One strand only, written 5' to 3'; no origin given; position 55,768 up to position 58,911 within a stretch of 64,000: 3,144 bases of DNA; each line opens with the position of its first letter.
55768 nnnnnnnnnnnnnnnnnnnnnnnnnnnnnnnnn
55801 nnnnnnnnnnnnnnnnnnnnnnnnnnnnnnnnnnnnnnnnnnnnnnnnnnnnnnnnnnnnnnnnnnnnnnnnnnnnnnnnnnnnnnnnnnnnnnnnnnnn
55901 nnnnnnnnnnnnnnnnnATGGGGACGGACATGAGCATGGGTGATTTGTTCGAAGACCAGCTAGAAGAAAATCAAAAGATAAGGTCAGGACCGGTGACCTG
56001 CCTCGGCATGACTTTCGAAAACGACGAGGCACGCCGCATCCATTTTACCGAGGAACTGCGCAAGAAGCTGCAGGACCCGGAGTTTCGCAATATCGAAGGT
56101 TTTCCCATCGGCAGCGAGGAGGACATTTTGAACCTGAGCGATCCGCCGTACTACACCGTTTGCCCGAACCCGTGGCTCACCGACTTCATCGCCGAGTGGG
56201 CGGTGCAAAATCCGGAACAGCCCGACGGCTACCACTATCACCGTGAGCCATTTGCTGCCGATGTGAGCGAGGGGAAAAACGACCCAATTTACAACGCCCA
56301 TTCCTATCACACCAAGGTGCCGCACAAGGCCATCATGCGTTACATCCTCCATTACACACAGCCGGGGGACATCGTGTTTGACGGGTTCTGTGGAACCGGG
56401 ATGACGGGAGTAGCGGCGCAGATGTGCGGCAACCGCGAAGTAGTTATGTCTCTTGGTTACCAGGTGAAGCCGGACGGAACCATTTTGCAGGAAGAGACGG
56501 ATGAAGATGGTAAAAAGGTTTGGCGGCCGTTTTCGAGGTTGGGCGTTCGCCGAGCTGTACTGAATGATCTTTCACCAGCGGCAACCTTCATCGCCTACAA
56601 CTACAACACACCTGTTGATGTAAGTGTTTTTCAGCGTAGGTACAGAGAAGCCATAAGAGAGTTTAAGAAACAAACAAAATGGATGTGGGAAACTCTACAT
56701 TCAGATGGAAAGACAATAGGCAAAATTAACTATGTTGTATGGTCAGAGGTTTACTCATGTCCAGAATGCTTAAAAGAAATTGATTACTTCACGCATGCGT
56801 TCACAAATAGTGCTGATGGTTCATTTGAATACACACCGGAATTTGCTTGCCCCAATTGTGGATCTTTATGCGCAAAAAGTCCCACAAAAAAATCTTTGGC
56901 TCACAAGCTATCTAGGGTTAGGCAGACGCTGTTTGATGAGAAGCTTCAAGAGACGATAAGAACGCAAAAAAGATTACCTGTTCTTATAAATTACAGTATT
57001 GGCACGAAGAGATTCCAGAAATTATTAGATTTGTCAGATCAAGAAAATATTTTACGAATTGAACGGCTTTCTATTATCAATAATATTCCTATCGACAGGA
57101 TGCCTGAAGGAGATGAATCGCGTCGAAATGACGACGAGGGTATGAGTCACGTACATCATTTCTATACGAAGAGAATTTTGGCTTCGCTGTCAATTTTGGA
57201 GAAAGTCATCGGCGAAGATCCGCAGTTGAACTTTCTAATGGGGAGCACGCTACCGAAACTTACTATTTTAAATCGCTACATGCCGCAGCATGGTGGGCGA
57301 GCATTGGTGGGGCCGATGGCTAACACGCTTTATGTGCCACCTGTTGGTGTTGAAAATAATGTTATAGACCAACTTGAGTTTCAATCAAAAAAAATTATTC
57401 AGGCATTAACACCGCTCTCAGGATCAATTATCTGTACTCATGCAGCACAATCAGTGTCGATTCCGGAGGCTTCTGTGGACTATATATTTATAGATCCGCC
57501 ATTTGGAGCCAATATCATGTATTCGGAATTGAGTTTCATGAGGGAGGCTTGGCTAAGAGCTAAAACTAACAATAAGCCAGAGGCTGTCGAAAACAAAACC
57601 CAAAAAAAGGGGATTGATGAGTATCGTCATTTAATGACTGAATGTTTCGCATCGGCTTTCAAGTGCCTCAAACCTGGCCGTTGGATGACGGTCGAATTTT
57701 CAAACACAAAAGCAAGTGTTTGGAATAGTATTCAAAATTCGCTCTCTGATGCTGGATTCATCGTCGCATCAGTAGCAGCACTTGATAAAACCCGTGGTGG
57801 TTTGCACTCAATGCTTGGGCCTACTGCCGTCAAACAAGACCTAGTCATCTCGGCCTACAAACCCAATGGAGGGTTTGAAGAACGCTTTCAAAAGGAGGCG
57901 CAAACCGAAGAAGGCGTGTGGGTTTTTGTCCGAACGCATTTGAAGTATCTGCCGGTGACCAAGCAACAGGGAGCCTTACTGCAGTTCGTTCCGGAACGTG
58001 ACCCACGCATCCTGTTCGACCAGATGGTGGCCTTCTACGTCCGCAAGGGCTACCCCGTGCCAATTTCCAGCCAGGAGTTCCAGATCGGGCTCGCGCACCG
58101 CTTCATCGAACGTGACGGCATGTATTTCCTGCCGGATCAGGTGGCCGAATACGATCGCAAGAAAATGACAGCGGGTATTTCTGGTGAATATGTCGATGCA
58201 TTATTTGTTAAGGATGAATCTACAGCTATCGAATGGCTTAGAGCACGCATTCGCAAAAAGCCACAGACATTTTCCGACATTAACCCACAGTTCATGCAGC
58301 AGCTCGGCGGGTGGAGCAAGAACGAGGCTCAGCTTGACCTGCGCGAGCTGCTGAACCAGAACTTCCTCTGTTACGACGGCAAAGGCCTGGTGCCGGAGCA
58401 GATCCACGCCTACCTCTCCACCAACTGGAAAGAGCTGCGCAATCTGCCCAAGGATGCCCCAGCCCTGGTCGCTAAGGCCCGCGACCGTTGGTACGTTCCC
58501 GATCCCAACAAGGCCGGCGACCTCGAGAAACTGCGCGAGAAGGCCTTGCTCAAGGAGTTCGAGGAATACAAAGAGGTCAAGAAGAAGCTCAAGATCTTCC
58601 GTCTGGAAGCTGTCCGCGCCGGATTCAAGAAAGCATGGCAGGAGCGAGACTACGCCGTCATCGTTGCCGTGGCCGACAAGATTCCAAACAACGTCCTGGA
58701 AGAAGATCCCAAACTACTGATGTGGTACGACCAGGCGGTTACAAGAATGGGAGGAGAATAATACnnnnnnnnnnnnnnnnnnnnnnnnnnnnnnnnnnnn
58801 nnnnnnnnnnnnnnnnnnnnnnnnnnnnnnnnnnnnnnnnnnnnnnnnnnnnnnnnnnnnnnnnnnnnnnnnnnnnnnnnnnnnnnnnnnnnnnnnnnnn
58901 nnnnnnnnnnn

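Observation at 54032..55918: GHKL ATPase with a PD-(D/E)xK-like tail wedged between brxC and the methyltransferase of a BREX type 3-like operon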

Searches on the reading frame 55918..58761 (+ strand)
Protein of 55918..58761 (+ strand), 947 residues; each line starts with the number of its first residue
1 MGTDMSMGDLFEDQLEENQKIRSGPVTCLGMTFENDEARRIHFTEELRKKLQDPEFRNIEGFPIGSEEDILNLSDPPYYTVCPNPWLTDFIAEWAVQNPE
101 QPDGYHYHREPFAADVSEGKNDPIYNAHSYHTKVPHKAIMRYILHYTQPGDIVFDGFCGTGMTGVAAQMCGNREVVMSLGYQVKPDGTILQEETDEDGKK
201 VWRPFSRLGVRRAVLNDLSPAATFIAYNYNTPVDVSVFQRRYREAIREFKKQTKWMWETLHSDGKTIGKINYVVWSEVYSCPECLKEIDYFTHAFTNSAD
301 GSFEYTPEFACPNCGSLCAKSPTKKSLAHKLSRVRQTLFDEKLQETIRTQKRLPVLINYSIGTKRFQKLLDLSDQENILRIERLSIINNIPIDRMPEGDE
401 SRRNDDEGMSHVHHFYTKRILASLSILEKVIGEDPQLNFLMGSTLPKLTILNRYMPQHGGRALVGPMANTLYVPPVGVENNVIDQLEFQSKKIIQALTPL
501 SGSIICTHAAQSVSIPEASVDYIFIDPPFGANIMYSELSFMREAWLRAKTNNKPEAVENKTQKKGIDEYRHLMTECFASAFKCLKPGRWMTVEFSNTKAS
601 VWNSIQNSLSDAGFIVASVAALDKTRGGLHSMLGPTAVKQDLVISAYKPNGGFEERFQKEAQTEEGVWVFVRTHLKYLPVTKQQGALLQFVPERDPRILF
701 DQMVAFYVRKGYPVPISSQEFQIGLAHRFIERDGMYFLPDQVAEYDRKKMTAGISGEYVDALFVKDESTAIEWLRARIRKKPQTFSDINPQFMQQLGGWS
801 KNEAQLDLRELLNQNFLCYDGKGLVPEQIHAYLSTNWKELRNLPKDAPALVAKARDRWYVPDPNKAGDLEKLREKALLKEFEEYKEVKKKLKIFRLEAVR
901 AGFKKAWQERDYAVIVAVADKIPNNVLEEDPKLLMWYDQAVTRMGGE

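Call 6: search_protein_families(library=pfam, proteins=[window:55918-58761:+], max_evalue=0.01)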
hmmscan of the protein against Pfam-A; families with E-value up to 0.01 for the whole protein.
window:55918-58761:+ (947 aa): 1 family
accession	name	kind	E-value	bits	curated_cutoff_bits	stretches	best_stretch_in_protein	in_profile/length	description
PF01555.25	N6_N4_Mtase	-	2.2e-16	60.9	26.7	2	121-173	159-205/221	DNA methylase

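Call 7: search_protein_families(library=padloc, proteins=[window:55918-58761:+], max_evalue=0.01)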
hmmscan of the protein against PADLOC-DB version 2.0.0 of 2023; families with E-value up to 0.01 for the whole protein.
window:55918-58761:+ (947 aa): 38 families (the best 25 are shown)
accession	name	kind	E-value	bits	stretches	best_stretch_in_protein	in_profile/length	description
PDLC02541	PglX|PglXI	-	0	1384.7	1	8-946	4-918/919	PglXI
PDLC03346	MTase_II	-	0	1057.8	3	266-945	357-1065/1068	Type II methyltransferase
PDLC03312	MTase_II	-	3.2e-65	218.6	2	210-637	238-649/1344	Type II methyltransferase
PDLC03319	MTase_II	-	1e-13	49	1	505-650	277-423/503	Type II methyltransferase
PDLC03371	MTase_II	-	2.7e-11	41.5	1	129-171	190-232/260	Type II methyltransferase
PDLC03325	MTase_II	-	2.3e-09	34.5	2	503-596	275-364/426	Type II methyltransferase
PDLC03216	MTase_II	-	6.7e-09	33.2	1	130-171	194-235/364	Type II methyltransferase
PDLC03367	MTase_II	-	8.9e-09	32.2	2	471-616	287-444/633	Type II methyltransferase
PDLC03738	oMTase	-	1.6e-08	31.6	1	131-172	205-246/376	orphan methyltransferase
PDLC03299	MTase_II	-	1.8e-08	32.2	1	130-177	196-243/296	Type II methyltransferase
PDLC02189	DUF1156_MTase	-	2e-08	30.9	1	377-616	409-648/944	-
PDLC03353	MTase_II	-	5.3e-08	30.7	1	129-171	188-230/260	Type II methyltransferase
PDLC03380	MTase_II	-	2.7e-07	28.1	1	510-596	253-341/393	Type II methyltransferase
PDLC03228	MTase_II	-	2.9e-07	28.6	1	130-179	144-193/227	Type II methyltransferase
PDLC03300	MTase_II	-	3.9e-07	27.4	1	129-176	214-261/302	Type II methyltransferase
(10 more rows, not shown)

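Call 8: search_protein_families(library=ncbifam, proteins=[window:55918-58761:+], max_evalue=0.01)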
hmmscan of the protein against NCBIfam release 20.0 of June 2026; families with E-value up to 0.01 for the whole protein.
window:55918-58761:+ (947 aa): 4 families
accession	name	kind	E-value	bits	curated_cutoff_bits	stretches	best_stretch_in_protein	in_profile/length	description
NF050803.1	DnaMtaseCcrMCaul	equivalog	1.1e-07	31.2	830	1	129-175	185-231/350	adenine-specific DNA-methyltransferase CcrM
NF042963.1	DUF1156_antiphage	equivalog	8.4e-06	24.2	1000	1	390-617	440-676/960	anti-phage-associated DUF1156 domain-containing protein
NF010253.0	PRK13699.1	subfamily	8.5e-06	25.6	244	1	130-179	144-193/226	DNA methyltransferase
NF008572.0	PRK11524.1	equivalog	2.1e-05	23.8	292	0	131-176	196-241/294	adenine-specific DNA-methyltransferase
